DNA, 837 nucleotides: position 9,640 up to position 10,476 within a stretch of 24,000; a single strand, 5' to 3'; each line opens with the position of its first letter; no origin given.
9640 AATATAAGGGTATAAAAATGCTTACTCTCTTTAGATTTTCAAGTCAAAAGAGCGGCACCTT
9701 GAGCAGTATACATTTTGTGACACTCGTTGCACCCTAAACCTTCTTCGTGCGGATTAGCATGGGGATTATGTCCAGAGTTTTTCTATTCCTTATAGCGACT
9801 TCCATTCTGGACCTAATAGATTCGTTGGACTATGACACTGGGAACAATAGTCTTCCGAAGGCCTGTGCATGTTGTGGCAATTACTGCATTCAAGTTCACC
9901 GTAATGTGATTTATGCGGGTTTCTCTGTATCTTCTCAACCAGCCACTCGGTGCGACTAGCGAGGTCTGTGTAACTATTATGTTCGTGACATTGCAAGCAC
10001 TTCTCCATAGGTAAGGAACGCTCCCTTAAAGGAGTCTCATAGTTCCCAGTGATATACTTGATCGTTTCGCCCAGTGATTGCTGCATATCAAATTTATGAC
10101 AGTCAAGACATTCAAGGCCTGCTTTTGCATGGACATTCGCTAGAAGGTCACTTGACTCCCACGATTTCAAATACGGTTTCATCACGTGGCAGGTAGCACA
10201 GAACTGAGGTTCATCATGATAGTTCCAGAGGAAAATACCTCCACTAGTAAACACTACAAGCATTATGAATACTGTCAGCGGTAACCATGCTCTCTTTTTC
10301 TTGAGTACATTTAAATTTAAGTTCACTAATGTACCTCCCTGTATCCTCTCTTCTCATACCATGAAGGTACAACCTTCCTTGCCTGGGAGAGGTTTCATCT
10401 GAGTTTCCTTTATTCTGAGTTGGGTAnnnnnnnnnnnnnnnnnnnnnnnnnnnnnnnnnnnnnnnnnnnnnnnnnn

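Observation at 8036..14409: Sigma-54-gated extracytoplasmic reductase module: two divergent Tat flavoproteins flanking a five-haem membrane cytochrome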

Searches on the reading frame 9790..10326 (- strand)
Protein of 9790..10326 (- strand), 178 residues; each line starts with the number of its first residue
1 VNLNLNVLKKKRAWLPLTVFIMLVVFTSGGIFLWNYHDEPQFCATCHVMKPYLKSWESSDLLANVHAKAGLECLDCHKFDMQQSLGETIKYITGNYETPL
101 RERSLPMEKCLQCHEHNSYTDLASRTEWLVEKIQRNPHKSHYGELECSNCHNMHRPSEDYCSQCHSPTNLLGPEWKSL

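Call 4: search_protein_families(library=pfam, proteins=[window:9790-10326:-])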
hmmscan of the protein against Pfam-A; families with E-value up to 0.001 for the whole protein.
window:9790-10326:- (178 aa): 5 families
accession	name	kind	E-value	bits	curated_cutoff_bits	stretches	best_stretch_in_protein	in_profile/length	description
PF14537.11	Cytochrom_c3_2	-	1.3e-15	58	25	1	65-166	1-79/79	Cytochrome c3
PF03264.19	Cytochrom_NNT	-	4.6e-06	26.9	24.1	1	13-154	9-135/174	NapC/NirT cytochrome c family, N-terminal region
PF22678.1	Cytochrom_c_NrfB-like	-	0.00012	22.9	27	0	73-157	1-71/89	Cytochrome c-type protein NrfB-like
PF14522.11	Cytochrome_C7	-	0.00027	21.2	24.8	0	63-115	34-67/67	Cytochrome c7 and related cytochrome c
PF02335.20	Cytochrom_C552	-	0.00083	18.9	24.1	1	64-126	238-293/438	Cytochrome c552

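Call 5: search_protein_families(library=ncbifam, proteins=[window:9790-10326:-])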
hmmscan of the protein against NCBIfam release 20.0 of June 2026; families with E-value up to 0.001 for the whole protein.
window:9790-10326:- (178 aa): 3 families
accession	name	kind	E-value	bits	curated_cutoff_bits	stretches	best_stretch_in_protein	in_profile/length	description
NF051471.1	cytcCgr1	equivalog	4.9e-26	91.6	340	1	9-169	2-190/204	cytochrome c-type protein Cgr1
TIGR03153.1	cytochr_NrfH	equivalog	1.1e-09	38.5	134.2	1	19-152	6-134/138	cytochrome c nitrite reductase small subunit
TIGR03508.1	decahem_SO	subfamily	0.00089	18.8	192.2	0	38-157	68-156/258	DmsE family decaheme c-type cytochrome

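Call 41: find_homologous_proteins(query=window:9790-10326:-)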
Query window:9790-10326:- (178 aa): 15 proteins with E <= 0.001 among 44 candidates.
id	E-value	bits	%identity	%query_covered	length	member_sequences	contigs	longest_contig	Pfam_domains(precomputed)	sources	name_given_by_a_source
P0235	3.8e-122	423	99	100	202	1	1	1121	PF14537.12,PF03264.20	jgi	jgi:hypothetical protein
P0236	4.4e-66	240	58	98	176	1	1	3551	PF14537.12,PF03264.20,PF14522.12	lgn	-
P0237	2.9e-62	228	47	81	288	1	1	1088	PF14537.12,PF03264.20,PF14522.12,PF22113.2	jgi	-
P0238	2.1e-54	202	52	91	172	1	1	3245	PF14537.12,PF03264.20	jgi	jgi:cytochrome c nitrite reductase small subunit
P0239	1.6e-51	193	57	78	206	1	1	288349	PF14537.12,PF03264.20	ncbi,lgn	-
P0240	6.5e-49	184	56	80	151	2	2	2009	PF14537.12,PF03264.20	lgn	-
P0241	7.1e-38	148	44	91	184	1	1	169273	PF14537.12,PF22678.2,PF03264.20,PF02085.22,PF14522.12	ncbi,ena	-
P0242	2.8e-35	140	44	83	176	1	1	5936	PF14537.12,PF22678.2,PF03264.20,PF14522.12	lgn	-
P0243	2.7e-34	137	40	88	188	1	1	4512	PF14537.12,PF14522.12,PF22113.2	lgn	-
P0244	7.3e-33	132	44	80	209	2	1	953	PF14537.12,PF03264.20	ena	-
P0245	7.4e-30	122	38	88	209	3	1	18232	PF14537.12,PF03264.20,PF14522.12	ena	-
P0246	3.8e-10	58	35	66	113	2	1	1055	PF14537.12,PF14522.12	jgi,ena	-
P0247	4.0e-8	51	35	69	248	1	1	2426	PF09699.16,PF14537.12,PF14522.12,PF22113.2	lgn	-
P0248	1.9e-7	49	35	66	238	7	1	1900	PF09699.16,PF14537.12,PF14522.12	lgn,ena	-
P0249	9.4e-7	47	35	66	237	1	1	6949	PF09699.16,PF14537.12,PF14522.12,PF22113.2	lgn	-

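Call 43: search_solved_structures(query=window:9790-10326:-, max_evalue=1, show_alignments=3)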
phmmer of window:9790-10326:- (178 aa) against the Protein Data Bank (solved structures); distinct sequences matched with E-value up to 1: 33.
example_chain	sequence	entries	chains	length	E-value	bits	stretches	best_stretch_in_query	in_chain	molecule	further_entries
1qo8_A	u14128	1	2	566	6.3e-05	26.1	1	109-166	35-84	FLAVOCYTOCHROME C3 FUMARATE REDUCTASE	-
1d4d_A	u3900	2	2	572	0.00026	24.1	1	109-166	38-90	FLAVOCYTOCHROME C FUMARATE REDUCTASE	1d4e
1d4c_A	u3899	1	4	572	0.00026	24.1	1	109-166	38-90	FLAVOCYTOCHROME C FUMARATE REDUCTASE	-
8bcx_A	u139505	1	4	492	0.0028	20.8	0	64-116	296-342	Nitrite reductase (cytochrome; ammonia-forming)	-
1kss_A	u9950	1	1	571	0.063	16.3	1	109-166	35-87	flavocytochrome c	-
1ksu_A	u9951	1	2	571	0.063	16.3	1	109-166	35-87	flavocytochrome c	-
1jry_A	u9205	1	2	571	0.063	16.3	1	109-166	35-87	FLAVOCYTOCHROME C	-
1jrx_A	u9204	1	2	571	0.063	16.3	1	109-166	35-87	FLAVOCYTOCHROME C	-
1jrz_A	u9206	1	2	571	0.063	16.3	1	109-166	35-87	FLAVOCYTOCHROME C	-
2b7s_A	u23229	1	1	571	0.063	16.3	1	109-166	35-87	Fumarate reductase flavoprotein subunit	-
2b7r_A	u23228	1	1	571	0.063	16.3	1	109-166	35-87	Fumarate reductase flavoprotein subunit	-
1qjd_A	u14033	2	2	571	0.063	16.3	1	109-166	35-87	FLAVOCYTOCHROME C3 | Fumarate reductase flavoprotein subunit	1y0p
1lj1_A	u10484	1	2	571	0.063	16.3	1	109-166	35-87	flavocytochrome c3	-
1m64_A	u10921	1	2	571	0.063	16.3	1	109-166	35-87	flavocytochrome c3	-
1e39_A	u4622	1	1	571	0.063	16.3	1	109-166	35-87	FUMARATE REDUCTASE FLAVOPROTEIN SUBUNIT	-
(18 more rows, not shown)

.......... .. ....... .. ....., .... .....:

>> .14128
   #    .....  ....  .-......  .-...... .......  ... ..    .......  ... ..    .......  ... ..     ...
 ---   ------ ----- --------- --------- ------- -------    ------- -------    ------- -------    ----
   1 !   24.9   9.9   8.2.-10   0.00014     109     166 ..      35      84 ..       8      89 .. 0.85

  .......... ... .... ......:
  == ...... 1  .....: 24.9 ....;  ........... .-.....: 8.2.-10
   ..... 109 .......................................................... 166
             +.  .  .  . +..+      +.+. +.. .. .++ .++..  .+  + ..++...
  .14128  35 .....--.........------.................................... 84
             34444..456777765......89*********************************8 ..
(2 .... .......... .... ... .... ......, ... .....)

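Call 76: search_protein_representatives(protein=window:9790-10326:-)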
Query: 178 residues. Proteins with E-value up to 0.001 (for the whole library): 998; up to 1e-10: 194; up to 1e-30: 31. The best 150 are listed.
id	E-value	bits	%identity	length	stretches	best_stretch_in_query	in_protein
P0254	1.6e-83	295.5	45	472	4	8-139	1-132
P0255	3.3e-75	268.4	43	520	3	5-176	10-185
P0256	3.9e-61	222.5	46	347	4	17-139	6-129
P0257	7.1e-46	172.7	48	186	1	9-170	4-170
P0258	3.5e-44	167.2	42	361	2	6-170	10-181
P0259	1.9e-41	158.3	44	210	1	13-176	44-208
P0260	1.7e-38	148.6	49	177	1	35-178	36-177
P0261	1.3e-37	145.8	42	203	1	9-172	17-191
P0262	1.4e-37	145.7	47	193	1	10-169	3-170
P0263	2.3e-37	145.0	45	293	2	11-175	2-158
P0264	6.8e-37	143.4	44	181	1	17-175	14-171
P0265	4.8e-36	140.7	44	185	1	10-176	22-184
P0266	7.2e-36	140.1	42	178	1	21-170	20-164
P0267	2.7e-35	138.3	46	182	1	16-166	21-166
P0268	4.6e-35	137.5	43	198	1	9-166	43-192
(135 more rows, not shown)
